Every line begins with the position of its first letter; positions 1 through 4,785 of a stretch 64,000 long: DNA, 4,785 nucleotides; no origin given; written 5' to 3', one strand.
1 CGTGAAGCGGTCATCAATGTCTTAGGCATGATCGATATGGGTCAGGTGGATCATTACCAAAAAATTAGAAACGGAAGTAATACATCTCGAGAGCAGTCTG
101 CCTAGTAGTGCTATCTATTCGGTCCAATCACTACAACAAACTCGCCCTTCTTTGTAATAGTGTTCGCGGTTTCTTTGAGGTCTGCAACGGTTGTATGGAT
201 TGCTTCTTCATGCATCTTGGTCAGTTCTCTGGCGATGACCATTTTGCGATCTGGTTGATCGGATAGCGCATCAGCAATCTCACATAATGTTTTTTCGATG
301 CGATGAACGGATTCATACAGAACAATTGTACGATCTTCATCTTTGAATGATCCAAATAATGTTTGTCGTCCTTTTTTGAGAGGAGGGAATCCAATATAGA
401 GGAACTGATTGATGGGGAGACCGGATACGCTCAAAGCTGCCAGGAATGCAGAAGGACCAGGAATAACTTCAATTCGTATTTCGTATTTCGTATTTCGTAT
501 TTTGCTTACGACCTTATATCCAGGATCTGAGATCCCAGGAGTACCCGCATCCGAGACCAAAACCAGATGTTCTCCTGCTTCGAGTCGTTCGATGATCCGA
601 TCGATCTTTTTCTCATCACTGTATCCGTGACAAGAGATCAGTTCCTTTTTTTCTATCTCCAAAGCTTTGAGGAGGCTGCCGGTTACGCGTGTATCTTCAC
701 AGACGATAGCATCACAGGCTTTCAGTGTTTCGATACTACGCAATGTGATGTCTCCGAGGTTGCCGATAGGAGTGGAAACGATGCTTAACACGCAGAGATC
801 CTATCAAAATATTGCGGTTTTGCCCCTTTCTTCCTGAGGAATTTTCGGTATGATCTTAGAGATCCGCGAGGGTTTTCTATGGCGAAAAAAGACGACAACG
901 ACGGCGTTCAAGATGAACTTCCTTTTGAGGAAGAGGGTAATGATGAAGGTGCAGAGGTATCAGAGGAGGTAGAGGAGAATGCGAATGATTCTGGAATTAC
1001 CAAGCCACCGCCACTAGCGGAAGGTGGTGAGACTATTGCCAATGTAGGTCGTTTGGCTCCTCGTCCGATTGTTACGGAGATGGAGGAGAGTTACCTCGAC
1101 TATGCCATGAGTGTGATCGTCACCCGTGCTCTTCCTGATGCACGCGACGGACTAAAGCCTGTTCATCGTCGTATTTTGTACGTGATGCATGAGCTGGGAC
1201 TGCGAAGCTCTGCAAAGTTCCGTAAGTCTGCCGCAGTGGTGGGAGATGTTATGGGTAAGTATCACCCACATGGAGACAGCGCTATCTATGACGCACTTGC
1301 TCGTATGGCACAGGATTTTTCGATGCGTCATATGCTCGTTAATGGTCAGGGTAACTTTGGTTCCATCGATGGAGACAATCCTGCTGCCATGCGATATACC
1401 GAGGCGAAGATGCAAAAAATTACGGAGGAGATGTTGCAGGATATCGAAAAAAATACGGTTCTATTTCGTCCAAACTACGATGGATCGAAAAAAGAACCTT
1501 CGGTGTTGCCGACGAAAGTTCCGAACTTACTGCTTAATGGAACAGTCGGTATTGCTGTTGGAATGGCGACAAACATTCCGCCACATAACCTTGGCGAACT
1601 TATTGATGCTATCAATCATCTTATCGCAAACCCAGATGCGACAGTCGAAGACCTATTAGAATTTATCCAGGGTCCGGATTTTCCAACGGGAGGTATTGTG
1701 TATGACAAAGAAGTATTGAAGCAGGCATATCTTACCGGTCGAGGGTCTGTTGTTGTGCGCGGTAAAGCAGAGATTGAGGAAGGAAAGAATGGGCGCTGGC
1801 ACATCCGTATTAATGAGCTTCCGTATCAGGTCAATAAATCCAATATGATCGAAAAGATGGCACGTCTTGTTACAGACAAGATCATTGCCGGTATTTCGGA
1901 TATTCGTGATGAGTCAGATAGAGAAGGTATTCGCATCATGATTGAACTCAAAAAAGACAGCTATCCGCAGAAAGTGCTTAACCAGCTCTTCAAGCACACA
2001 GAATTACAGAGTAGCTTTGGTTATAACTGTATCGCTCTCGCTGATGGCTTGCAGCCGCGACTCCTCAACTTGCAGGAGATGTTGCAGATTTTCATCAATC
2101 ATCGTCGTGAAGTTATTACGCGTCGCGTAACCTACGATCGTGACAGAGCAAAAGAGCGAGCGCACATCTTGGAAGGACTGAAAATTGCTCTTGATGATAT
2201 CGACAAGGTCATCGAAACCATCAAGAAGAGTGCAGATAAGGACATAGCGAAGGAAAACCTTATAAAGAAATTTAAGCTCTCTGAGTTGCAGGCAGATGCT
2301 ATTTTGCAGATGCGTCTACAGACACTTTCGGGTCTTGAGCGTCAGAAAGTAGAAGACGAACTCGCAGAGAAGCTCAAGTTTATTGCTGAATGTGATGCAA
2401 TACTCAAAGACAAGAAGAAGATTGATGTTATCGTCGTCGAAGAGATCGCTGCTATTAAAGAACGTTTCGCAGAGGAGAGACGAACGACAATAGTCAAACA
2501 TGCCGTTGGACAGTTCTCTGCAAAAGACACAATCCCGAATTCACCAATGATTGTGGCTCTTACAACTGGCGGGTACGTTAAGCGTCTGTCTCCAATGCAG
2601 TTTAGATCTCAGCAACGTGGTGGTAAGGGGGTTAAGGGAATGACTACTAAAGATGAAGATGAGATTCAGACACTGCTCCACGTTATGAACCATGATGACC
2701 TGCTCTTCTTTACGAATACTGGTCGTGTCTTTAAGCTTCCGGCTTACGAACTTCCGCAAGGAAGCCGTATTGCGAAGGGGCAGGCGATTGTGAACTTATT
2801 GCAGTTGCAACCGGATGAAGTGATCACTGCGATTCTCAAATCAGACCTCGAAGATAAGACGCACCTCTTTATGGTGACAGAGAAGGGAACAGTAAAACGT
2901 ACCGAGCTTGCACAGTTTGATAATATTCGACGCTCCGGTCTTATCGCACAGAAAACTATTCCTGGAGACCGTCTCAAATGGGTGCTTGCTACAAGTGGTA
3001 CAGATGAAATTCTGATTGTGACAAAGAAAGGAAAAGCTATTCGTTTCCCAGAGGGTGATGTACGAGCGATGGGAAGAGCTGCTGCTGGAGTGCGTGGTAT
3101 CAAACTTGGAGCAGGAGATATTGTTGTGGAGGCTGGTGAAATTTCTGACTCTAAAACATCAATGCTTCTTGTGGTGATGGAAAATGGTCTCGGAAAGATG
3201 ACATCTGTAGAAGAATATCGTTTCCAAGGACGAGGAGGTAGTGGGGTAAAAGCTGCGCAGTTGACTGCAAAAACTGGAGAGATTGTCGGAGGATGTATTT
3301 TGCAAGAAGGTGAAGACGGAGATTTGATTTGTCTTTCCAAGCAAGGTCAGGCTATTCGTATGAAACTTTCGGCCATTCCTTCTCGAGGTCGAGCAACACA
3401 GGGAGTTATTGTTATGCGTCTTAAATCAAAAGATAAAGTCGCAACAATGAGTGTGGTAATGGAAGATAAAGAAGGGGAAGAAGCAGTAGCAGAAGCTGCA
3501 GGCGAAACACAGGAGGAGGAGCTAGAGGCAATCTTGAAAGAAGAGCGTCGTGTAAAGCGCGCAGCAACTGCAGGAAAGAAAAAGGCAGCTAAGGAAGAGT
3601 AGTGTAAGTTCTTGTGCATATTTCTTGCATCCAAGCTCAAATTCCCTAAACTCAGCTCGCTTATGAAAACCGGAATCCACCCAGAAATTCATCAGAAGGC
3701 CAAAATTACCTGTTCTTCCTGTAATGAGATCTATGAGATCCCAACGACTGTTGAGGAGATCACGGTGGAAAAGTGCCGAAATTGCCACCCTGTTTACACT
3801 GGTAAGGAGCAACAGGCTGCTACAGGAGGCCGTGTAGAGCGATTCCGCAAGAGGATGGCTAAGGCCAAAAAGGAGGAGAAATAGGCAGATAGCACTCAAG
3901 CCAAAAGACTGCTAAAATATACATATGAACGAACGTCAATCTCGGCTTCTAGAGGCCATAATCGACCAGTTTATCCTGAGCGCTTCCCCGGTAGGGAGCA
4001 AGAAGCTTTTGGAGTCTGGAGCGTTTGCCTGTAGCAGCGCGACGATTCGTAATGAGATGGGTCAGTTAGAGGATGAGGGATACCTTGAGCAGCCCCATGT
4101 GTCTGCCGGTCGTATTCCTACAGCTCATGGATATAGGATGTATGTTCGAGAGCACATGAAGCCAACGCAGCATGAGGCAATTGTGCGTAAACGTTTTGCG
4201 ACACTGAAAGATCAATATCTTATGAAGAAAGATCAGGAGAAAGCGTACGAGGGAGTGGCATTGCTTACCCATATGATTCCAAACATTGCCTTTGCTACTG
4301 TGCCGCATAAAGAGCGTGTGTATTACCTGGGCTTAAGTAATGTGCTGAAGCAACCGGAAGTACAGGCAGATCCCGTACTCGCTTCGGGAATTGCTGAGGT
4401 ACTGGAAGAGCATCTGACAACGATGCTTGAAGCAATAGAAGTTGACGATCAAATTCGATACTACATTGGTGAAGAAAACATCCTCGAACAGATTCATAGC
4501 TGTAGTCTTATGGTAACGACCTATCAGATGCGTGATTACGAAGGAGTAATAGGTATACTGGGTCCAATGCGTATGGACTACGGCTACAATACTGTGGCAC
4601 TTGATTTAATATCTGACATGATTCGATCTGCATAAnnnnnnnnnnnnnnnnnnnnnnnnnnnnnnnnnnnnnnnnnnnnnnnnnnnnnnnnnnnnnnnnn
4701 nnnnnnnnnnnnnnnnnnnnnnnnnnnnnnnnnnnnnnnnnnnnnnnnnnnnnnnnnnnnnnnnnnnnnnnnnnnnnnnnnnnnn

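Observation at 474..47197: Dispersed family of heptanucleotide tandem repeats at gene borders and inside CDSs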

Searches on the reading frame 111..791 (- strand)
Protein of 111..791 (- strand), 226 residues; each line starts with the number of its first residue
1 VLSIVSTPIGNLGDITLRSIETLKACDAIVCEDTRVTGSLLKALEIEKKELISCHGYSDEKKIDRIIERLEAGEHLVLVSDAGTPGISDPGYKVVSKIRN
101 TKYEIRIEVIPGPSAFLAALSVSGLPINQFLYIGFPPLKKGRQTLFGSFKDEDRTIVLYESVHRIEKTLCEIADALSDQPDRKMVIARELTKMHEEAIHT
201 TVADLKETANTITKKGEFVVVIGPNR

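Call 20: search_protein_families(library=pfam, proteins=[window:111-791:-], max_evalue=0.01)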
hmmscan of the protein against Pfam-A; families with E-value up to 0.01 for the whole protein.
window:111-791:- (226 aa): 1 family
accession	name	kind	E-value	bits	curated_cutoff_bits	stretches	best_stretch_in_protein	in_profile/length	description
PF00590.25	TP_methylase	-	2.9e-35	122.6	27.8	1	1-205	1-211/212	Tetrapyrrole (Corrin/Porphyrin) Methylases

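Call 66: find_homologous_proteins(query=window:111-791:-, max_evalue=1e-30)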
Query window:111-791:- (226 aa): 7904 proteins with E <= 1e-30 among 8000 candidates; the best 120 are listed.
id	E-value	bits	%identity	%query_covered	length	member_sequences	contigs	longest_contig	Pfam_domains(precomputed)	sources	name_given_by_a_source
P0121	2.8e-142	489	100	100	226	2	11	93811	PF00590.26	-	-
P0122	4.6e-121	420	85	100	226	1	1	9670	PF00590.26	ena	-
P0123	1.1e-119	415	85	100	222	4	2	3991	PF00590.26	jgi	jgi:16S rRNA (cytidine1402-2'-O)-methyltransferase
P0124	1.8e-116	405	83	100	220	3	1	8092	PF00590.26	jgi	jgi:16S rRNA (cytidine1402-2'-O)-methyltransferase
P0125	3.0e-116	404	83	100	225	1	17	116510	PF00590.26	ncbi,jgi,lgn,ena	jgi:16S rRNA (cytidine1402-2'-O)-methyltransferase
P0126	4.5e-116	404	82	100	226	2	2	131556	PF00590.26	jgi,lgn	-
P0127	1.3e-115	402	84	100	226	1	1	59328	PF00590.26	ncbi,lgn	-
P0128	1.4e-114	399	82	100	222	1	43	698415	PF00590.26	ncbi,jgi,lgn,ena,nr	ncbi:MAG: 16S rRNA (cytidine(1402)-2'-O)-methyltransferase [Candidatus Peribacter sp.]|jgi:16S rRNA 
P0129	1.6e-113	395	80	100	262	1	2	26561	PF00590.26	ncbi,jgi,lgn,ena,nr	ncbi:MAG: 16S rRNA (cytidine(1402)-2'-O)-methyltransferase [bacterium]|nr:16S rRNA (cytidine(1402)-2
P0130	1.6e-113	395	81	100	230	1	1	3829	PF00590.26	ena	-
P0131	3.9e-113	394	81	100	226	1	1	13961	PF00590.26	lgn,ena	-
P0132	1.0e-112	393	82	99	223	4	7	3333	PF00590.26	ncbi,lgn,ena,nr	ncbi:MAG: 16S rRNA (cytidine(1402)-2'-O)-methyltransferase [Candidatus Peribacteraceae bacterium]|nr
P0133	1.2e-111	389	82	100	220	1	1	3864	PF00590.26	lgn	-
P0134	1.9e-111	388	79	100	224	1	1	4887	PF00590.26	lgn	-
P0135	2.6e-110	385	79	99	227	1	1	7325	PF00590.26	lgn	-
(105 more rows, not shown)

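Call 68: find_encoding_contigs(protein=P0122, flank=10000, max_places=1)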
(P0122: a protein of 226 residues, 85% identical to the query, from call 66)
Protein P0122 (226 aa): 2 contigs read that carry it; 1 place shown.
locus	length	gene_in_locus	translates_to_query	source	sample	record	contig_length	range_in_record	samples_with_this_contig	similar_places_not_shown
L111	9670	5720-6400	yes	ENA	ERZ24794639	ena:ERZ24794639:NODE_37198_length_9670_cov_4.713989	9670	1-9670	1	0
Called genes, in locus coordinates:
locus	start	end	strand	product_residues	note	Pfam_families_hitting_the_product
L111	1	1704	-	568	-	?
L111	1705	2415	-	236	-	PF01628:HrcA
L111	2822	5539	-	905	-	PF00521:DNA_topoisoIV, PF03989:DNA_gyraseA_C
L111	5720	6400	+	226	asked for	PF00590:TP_methylase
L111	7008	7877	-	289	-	PF01551:Peptidase_M23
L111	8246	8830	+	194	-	PF01330:RuvA_N, PF14520:HHH_5, PF07499:RuvA_C (weak)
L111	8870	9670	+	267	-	?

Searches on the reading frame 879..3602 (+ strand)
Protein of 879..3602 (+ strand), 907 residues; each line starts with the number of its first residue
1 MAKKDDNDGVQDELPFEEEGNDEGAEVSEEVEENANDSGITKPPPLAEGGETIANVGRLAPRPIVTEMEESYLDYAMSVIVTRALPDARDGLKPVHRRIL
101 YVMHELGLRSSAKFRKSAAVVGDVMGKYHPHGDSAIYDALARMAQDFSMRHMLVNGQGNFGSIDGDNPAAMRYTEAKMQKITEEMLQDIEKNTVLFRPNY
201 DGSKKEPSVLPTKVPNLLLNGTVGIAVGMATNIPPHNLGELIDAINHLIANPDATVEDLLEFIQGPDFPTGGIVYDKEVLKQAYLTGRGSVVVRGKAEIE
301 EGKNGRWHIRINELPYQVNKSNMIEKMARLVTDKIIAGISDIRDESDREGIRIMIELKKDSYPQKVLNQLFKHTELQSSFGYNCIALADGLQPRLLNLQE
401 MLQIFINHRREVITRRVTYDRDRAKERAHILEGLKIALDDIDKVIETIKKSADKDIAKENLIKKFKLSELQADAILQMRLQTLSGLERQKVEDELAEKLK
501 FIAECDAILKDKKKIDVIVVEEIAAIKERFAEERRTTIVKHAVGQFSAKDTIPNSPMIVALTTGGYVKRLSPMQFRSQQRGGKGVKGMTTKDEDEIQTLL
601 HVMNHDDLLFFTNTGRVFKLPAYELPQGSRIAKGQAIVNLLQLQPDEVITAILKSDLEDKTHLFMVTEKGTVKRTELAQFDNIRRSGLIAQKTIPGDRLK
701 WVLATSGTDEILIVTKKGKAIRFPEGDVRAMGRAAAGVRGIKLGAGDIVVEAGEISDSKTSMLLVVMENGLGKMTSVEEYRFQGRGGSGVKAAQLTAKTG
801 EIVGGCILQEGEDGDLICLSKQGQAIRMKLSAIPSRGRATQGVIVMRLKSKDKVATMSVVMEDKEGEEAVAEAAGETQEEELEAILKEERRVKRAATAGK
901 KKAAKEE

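Call 6: search_protein_families(library=ncbifam, proteins=[window:879-3602:+])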
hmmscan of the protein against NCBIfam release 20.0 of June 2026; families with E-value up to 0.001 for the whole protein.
window:879-3602:+ (907 aa): 10 families
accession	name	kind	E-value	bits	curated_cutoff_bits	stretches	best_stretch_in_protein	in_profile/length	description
NF004043.1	PRK05560.1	equivalog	0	1127.3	902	1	61-859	4-797/798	DNA gyrase subunit A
TIGR01063.1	gyrA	equivalog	0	1094.8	877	1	62-861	4-799/800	DNA topoisomerase (ATP-hydrolyzing) subunit A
NF038098.1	GyrA_w_intein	exception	1.8e-253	844.3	1850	3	174-858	538-1224/1232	intein-containing DNA gyrase subunit A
NF004044.1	PRK05561.1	subfamily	2.5e-253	843.1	654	2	65-757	3-687/738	DNA topoisomerase (ATP-hydrolyzing)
TIGR01061.1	parC_Gpos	equivalog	7.9e-209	695.7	813.25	1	68-796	10-733/737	DNA topoisomerase IV subunit A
NF010586.0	PRK13979.1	equivalog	2.4e-203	677.7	1475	3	63-682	17-643/957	DNA topoisomerase IV subunit A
TIGR01062.1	parC_Gneg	equivalog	2.3e-174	581.4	628.9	1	66-670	8-597/735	DNA topoisomerase IV subunit A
NF007209.0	PRK09631.1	equivalog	6.5e-74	249.7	644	1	66-540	6-457/635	DNA topoisomerase IV subunit A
NF009397.0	PRK12758.1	equivalog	1.5e-68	231.7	780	1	67-538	25-476/870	DNA gyrase/topoisomerase IV subunit A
NF007208.0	PRK09630.1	equivalog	1.8e-47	162.4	598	1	71-540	11-464/479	DNA topoisomerase IV subunit A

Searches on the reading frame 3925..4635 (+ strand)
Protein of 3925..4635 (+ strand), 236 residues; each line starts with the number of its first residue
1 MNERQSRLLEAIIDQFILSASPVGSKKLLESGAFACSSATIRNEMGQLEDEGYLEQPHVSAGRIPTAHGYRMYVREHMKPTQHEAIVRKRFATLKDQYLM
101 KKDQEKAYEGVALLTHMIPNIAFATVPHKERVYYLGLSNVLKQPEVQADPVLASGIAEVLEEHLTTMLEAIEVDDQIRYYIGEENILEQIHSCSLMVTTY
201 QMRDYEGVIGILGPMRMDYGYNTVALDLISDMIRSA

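Call 51: search_protein_families(library=pfam, proteins=[window:3925-4635:+], max_evalue=0.001)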
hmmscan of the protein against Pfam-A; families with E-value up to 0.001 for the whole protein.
window:3925-4635:+ (236 aa): 1 family
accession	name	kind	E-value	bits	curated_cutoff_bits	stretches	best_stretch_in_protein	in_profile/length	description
PF01628.27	HrcA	-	4e-22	79.7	22.2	1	84-219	80-211/215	HrcA protein C terminal domain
